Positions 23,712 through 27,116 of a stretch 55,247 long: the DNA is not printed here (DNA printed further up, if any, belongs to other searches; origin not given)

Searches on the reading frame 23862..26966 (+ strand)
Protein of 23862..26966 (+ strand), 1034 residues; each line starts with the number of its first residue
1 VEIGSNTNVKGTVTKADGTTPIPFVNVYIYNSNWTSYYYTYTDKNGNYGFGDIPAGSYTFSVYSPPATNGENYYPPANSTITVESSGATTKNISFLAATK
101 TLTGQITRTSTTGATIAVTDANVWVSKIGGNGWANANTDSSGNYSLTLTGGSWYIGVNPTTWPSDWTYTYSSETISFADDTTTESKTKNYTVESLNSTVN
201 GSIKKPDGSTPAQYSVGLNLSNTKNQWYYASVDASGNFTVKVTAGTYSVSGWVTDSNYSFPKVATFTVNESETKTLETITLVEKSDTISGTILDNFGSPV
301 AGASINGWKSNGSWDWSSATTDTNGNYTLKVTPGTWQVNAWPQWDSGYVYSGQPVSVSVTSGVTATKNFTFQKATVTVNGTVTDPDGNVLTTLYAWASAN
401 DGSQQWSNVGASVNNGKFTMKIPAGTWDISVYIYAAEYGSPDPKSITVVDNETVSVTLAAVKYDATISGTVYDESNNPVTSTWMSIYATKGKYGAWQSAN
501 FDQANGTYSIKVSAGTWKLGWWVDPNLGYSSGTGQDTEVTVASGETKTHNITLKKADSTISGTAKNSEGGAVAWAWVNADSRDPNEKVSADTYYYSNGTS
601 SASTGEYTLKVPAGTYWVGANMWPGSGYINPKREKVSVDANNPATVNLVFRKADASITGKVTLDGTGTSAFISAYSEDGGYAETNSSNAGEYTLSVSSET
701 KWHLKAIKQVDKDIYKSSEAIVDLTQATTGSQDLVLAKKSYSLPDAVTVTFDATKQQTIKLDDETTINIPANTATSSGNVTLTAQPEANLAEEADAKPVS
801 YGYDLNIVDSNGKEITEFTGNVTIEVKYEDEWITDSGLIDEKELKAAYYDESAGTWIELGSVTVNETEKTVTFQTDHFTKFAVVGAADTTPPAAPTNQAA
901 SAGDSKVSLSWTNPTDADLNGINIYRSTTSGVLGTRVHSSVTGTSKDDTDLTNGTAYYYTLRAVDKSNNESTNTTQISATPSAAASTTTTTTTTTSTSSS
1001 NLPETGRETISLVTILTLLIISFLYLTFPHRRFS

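Call 50: search_protein_families(library=pfam, proteins=[window:23862-26966:+], max_evalue=0.0001)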
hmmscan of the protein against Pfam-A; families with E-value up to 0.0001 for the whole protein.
window:23862-26966:+ (1034 aa): 4 families
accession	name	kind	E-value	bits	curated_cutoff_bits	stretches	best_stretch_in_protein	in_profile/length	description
PF13620.12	CarboxypepD_reg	-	7e-37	126.1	32.3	2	9-93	2-79/82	Carboxypeptidase regulatory-like domain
PF13715.12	CarbopepD_reg_2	-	9.5e-16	58.1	32.2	1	9-62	1-50/88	CarboxypepD_reg-like domain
PF07210.18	DUF1416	-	2.1e-06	28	23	0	272-340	6-72/97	Protein of unknown function (DUF1416)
PF23194.1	NOMO_5th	-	3.6e-05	24.5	27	0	204-265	7-76/89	NOMO fifth transthyretin-like domain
